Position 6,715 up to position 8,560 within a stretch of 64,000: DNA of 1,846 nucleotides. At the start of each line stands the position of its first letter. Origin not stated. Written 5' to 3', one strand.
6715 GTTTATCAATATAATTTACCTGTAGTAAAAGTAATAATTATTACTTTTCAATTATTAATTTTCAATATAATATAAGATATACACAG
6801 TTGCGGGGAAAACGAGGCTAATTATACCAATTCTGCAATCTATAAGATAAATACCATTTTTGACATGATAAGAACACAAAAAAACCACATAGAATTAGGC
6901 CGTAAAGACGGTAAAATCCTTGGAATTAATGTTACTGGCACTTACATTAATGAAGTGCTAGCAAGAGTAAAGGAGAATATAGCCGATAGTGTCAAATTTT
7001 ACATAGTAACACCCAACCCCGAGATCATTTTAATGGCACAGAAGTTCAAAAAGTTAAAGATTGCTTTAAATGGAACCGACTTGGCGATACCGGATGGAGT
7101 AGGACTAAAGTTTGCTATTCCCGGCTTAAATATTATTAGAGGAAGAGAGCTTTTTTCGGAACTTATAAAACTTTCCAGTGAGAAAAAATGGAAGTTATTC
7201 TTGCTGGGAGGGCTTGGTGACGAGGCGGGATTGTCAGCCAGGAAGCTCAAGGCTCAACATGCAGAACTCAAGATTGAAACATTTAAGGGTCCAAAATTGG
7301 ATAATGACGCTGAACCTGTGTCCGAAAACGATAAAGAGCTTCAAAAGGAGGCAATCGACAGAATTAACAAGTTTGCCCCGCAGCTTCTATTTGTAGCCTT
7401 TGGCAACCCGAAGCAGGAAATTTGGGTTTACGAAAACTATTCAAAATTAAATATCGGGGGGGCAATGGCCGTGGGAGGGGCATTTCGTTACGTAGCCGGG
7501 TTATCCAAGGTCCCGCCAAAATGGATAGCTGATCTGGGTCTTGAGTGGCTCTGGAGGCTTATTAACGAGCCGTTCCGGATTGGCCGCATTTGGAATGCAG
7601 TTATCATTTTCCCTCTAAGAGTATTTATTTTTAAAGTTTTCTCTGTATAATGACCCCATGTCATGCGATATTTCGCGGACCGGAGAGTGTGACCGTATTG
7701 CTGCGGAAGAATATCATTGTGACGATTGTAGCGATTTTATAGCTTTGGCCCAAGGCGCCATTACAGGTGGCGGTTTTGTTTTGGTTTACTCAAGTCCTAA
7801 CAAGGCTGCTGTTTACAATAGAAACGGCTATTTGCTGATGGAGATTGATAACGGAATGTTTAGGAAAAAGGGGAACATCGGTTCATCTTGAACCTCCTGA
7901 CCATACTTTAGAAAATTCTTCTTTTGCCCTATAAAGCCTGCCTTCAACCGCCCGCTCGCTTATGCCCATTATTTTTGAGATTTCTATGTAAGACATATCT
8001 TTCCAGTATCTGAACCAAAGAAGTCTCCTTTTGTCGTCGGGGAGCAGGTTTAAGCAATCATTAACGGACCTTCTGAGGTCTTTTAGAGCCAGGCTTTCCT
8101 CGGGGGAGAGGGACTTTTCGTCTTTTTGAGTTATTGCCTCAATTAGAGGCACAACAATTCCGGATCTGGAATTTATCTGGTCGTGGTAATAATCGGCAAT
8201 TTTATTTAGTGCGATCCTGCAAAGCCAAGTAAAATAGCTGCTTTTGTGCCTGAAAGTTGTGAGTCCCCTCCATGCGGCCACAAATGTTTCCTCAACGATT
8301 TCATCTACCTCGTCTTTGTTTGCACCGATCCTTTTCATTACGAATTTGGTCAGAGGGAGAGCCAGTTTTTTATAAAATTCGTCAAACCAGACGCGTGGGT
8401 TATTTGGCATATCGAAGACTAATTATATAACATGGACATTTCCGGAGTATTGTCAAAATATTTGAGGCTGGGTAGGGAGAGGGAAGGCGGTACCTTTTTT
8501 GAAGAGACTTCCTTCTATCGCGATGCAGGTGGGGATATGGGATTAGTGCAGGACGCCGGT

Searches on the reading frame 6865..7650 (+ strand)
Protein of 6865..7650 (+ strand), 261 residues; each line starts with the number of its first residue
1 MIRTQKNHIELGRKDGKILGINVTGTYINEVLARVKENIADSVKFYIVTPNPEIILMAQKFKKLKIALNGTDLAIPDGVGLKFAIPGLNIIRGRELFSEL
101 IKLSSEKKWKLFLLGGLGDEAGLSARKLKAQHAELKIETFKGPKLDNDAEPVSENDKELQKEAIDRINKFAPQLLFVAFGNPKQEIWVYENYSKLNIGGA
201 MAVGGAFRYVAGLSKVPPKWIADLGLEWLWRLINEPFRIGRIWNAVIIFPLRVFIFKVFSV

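Call 3: search_protein_families(library=pfam, proteins=[window:6865-7650:+], max_evalue=0.01)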
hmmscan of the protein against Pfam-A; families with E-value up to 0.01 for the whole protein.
window:6865-7650:+ (261 aa): 1 family
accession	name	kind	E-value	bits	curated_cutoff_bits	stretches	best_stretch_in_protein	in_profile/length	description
PF03808.19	Glyco_tran_WecG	-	1.8e-38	132.5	27.4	1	72-242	2-167/168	Glycosyl transferase WecG/TagA/CpsF family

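Call 4: search_protein_families(library=ncbifam, proteins=[window:6865-7650:+], max_evalue=0.01)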
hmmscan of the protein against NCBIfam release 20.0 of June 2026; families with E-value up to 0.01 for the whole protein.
window:6865-7650:+ (261 aa): 4 families
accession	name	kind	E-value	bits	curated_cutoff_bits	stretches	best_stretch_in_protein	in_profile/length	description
NF041872.1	EPS_EpsA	equivalog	2.2e-29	102.6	500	1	30-241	32-241/265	exopolysaccharide biosynthesis glycosyltransferase EpsA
NF041710.1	UDPacetylman_taseTarA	equivalog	1.3e-28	100.1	350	1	18-253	11-240/247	N-acetylglucosaminyldiphosphoundecaprenol N-acetyl-beta-D-mannosaminyltransferase TarA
TIGR00696.1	wecG_tagA_cpsF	superfamily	3.4e-27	95.3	69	1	68-242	3-172/178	WecB/TagA/CpsF family glycosyltransferase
NF002980.1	PRK03692.1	equivalog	8.9e-18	64.6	323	1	45-244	33-227/240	lipopolysaccharide N-acetylmannosaminouronosyltransferase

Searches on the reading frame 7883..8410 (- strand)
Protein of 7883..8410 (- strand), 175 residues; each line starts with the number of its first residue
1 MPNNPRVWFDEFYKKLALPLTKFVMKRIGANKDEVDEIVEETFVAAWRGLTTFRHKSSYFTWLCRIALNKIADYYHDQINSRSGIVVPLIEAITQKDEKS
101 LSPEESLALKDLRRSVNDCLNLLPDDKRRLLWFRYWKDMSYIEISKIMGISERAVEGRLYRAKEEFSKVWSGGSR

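Call 3: search_protein_families(library=pfam, proteins=[window:7883-8410:-], max_evalue=0.01)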
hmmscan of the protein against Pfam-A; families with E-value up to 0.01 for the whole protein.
window:7883-8410:- (175 aa): 5 families
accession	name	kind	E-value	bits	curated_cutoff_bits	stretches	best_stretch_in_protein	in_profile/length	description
PF08281.18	Sigma70_r4_2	-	8.7e-14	51.4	25.7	1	114-164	2-52/54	Sigma-70, region 4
PF04542.20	Sigma70_r2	-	4.8e-10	39.5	24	1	18-77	6-67/71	Sigma-70 region 2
PF04545.22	Sigma70_r4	-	1e-05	25.4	24.1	1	119-159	1-41/50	Sigma-70, region 4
PF07638.17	Sigma70_ECF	-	0.00017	22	21.1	1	38-168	52-181/185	ECF sigma factor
PF13384.12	HTH_23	-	0.0057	16.9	24.6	1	125-158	3-36/50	Homeodomain-like domain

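Call 4: search_protein_families(library=ncbifam, proteins=[window:7883-8410:-], max_evalue=0.01)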
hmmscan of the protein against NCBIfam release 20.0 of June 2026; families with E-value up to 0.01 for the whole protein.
window:7883-8410:- (175 aa): 93 families (the best 25 are shown)
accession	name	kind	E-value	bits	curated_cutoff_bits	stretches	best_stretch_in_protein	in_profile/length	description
TIGR02937.1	sigma70-ECF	superfamily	1.7e-25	89.5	42.9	1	9-166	3-161/165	sigma-70 family RNA polymerase sigma factor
TIGR02985.1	Sig70_bacteroi1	subfamily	3e-23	82.8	126.4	1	9-166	3-158/162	RNA polymerase sigma-70 factor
NF008888.0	PRK11922.1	equivalog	2.1e-21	76.7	204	1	28-164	50-190/231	RNA polymerase sigma factor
TIGR02939.1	RpoE_Sigma70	equivalog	3.6e-21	76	236.15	1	25-168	37-184/190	RNA polymerase sigma factor RpoE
TIGR02989.1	Sig-70_gvs1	subfamily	4.3e-21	75.5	124.55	1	16-165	10-153/158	RNA polymerase sigma-70 factor, Rhodopirellula/Verrucomicrobium family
TIGR02950.1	SigM_subfam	subfamily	1.6e-20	73.5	147.95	1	10-169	3-157/159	RNA polymerase sigma factor, SigM family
NF004113.0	PRK05602.1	equivalog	3.1e-20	72.7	208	1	24-167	61-198/211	RNA polymerase sigma factor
NF006930.0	PRK09415.1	subfamily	1.5e-18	67.2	198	1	31-168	39-173/179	RNA polymerase factor sigma C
NF009166.1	PRK12513.1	equivalog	2.2e-18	66.6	206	1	9-165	24-181/193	RNA polymerase sigma factor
NF007215.0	PRK09637.1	equivalog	1.5e-16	60.9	212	1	11-169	5-153/181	RNA polymerase sigma factor SigZ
NF007223.0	PRK09641.1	equivalog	2.1e-16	60.3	209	1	27-168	37-182/187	RNA polymerase sigma factor SigW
TIGR02952.1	Sig70_famx2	equivalog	6.4e-16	58.7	206.45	1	12-163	16-163/170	ECF subfamily RNA polymerase sigma factor, BldN family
NF009171.0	PRK12518.1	equivalog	7.9e-16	58.4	208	1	31-168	49-182/191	RNA polymerase sigma factor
NF058625.1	sigma_PG0214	equivalog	8.2e-15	54.9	130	1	25-165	21-156/170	GFO_1088 family ECF-type sigma factor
TIGR02959.1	SigZ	equivalog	3.8e-14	52.9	168.65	1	18-168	6-146/170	RNA polymerase sigma factor SigZ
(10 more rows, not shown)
